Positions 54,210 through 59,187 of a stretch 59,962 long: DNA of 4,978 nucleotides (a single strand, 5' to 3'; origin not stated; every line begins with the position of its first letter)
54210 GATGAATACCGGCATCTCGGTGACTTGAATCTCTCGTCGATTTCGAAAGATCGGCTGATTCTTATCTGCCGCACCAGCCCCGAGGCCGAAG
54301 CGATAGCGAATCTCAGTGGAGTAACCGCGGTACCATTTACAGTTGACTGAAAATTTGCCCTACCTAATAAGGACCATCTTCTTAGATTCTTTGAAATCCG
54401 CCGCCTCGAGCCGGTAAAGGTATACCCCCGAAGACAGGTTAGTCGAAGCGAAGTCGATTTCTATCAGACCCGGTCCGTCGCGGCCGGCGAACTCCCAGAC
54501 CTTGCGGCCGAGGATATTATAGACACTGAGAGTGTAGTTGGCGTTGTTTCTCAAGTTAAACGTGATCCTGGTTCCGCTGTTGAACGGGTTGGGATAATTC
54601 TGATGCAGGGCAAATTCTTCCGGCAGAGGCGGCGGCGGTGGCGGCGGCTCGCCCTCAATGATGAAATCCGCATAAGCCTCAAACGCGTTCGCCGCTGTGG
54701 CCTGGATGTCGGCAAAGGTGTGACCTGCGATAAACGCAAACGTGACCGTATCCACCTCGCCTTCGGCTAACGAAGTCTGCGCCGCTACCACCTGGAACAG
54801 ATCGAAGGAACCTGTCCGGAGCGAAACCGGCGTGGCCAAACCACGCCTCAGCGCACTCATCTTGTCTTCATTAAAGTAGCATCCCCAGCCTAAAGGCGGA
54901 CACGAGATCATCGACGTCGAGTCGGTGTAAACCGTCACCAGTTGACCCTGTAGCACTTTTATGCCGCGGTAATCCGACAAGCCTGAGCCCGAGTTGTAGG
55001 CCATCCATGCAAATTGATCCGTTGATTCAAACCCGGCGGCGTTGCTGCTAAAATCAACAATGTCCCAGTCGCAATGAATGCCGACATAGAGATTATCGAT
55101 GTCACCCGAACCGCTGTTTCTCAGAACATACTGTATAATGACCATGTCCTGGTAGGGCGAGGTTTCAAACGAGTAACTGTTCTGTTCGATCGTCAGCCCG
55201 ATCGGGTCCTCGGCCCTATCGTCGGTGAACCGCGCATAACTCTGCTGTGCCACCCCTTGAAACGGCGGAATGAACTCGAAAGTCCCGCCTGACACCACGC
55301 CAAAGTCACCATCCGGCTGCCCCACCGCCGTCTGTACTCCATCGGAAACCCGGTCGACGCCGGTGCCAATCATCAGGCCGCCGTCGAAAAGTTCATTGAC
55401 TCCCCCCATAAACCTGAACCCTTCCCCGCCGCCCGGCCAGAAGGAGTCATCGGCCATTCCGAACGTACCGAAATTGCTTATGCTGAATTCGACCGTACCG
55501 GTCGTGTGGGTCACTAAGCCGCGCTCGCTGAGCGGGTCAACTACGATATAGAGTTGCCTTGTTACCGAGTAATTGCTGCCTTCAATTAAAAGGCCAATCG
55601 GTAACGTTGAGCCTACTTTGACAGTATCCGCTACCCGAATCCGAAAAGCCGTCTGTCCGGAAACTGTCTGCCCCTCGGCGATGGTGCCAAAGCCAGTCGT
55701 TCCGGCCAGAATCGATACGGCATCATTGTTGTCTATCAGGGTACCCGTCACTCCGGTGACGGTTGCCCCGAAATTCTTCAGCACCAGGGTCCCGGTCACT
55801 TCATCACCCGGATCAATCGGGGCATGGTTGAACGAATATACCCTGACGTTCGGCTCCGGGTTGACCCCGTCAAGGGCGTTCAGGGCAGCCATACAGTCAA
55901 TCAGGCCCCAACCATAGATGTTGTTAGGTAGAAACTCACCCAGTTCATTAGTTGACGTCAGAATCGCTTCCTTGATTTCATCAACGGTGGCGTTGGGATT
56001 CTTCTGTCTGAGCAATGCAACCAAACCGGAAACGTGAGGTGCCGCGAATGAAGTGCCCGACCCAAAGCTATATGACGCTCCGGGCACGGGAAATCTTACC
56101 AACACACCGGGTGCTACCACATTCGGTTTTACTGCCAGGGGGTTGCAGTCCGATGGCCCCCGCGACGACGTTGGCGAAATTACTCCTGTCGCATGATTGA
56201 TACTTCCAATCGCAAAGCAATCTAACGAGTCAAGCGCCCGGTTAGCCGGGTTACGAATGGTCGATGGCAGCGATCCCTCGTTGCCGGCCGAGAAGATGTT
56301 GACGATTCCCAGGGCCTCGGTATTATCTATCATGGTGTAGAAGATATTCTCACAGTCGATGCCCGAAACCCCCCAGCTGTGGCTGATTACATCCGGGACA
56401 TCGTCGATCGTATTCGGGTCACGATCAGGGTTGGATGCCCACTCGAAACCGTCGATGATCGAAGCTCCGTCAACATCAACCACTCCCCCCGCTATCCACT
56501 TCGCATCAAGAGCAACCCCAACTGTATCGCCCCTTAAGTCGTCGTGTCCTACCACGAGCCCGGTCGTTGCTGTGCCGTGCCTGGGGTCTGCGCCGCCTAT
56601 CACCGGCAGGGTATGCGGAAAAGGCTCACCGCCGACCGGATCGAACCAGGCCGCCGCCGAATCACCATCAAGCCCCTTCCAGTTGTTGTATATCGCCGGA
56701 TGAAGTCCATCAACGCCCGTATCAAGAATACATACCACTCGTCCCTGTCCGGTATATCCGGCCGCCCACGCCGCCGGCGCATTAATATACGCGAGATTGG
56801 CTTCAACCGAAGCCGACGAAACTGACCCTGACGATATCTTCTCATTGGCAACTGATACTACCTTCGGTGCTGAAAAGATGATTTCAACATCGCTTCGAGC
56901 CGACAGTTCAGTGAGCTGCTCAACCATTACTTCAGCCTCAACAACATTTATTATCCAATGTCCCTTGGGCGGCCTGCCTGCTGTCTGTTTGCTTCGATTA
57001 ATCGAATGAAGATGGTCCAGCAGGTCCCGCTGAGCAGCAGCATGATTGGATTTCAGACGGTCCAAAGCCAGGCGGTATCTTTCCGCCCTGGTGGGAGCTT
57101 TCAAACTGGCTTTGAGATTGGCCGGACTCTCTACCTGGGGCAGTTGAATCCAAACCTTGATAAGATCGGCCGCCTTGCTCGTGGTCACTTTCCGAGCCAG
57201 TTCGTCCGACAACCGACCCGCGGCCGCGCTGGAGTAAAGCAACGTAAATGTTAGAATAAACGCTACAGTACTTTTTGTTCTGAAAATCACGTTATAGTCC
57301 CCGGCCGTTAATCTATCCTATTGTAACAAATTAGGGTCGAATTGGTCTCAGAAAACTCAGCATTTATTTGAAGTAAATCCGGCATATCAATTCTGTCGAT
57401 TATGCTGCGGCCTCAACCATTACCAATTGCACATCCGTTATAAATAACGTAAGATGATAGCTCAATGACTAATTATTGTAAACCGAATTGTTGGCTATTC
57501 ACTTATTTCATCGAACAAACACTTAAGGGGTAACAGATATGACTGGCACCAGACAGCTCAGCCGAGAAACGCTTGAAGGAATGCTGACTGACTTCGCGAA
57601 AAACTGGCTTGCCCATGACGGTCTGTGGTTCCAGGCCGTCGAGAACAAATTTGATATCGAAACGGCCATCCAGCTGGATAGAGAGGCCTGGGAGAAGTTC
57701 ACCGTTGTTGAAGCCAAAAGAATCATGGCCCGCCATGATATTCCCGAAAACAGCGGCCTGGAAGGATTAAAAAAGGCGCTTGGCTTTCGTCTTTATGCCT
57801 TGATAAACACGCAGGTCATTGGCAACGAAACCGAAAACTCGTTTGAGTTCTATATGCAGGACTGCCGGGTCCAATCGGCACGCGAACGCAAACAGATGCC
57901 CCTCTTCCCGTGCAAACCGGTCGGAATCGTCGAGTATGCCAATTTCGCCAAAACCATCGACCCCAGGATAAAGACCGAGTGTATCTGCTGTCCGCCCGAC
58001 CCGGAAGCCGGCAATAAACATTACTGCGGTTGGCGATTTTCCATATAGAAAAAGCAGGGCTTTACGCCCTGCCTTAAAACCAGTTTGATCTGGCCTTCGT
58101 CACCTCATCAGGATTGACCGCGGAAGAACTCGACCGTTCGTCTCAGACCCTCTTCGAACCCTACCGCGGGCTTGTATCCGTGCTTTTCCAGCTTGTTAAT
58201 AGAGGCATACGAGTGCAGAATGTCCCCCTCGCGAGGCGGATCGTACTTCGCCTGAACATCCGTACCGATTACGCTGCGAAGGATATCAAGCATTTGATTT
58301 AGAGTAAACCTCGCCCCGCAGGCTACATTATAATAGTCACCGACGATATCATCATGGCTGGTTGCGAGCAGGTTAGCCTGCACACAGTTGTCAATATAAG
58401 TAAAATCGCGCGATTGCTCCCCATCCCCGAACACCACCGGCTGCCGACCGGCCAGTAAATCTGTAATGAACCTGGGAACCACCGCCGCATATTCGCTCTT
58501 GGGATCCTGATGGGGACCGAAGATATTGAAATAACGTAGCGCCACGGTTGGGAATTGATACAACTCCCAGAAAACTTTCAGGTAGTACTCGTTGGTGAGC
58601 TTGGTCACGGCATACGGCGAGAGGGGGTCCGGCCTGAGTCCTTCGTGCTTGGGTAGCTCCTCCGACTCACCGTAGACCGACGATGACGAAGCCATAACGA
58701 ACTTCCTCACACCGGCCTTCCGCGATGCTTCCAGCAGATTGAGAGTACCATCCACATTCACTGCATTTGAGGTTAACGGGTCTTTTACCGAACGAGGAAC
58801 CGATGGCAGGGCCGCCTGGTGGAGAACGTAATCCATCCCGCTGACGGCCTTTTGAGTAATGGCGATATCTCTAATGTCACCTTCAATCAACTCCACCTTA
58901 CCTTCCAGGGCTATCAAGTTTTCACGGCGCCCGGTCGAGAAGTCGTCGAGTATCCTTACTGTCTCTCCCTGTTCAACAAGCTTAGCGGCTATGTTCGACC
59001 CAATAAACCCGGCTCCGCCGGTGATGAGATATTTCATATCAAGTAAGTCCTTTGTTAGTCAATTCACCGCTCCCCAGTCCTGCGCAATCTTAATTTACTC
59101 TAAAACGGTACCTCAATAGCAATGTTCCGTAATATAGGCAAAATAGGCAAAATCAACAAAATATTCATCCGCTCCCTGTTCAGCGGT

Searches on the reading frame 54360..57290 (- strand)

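Call 94: search_protein_families(library=pfam, proteins=[window:54360-57290:-], max_evalue=0.00001)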
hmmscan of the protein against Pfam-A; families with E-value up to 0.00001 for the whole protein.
window:54360-57290:- (976 aa): 2 families
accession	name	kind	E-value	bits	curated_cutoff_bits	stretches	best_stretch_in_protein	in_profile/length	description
PF00082.27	Peptidase_S8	-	2.8e-43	148.7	21.8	1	181-462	1-288/288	Subtilase family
PF18962.6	Por_Secre_tail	-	4.2e-09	37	27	1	899-973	2-74/75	Secretion system C-terminal sorting domain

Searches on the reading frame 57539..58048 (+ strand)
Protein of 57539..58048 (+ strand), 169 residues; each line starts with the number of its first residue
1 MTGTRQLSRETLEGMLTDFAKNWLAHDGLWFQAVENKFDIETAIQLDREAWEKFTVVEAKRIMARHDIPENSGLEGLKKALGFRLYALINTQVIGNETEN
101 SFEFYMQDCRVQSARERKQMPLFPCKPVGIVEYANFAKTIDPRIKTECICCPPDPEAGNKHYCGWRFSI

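Call 94: search_protein_families(library=pfam, proteins=[window:57539-58048:+], max_evalue=0.00001)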
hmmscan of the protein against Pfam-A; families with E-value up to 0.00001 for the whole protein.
window:57539-58048:+ (169 aa): 1 family
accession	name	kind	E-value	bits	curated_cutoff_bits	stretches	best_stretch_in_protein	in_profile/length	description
PF19620.4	DUF6125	-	1.9e-74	249.5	27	1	6-168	2-163/164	Family of unknown function (DUF6125)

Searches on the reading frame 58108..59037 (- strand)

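Call 94: search_protein_families(library=pfam, proteins=[window:58108-59037:-], max_evalue=0.00001)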
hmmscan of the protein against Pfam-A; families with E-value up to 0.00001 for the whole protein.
window:58108-59037:- (309 aa): 9 families
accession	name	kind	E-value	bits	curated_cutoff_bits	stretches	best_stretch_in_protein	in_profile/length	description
PF01370.27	Epimerase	-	7.3e-62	209.3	20.9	1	4-239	2-240/240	NAD dependent epimerase/dehydratase family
PF16363.11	GDP_Man_Dehyd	-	2.2e-54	185.6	27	1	4-300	1-331/332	GDP-mannose 4,6 dehydratase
PF01073.25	3Beta_HSD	-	1.7e-27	96.6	22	1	4-226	1-229/280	3-beta hydroxysteroid dehydrogenase/isomerase family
PF02719.21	Polysacc_synt_2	-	4.6e-14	52.7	20.2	1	4-253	2-243/293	Polysaccharide biosynthesis protein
PF13460.12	NAD_binding_10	-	1.2e-12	48.5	27.2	1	7-154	1-132/184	NAD(P)H-binding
PF04321.23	RmlD_sub_bind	-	1.2e-09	38.1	27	1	1-152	1-135/287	RmlD substrate binding domain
PF07993.18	NAD_binding_4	-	1.6e-08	34.5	20.1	1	5-221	1-257/258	Male sterility protein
PF08659.16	KR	-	1.2e-06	29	22.6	0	3-120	3-138/180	KR domain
PF05368.20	NmrA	-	1.2e-06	28.8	27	1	4-121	6-110/298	NmrA-like family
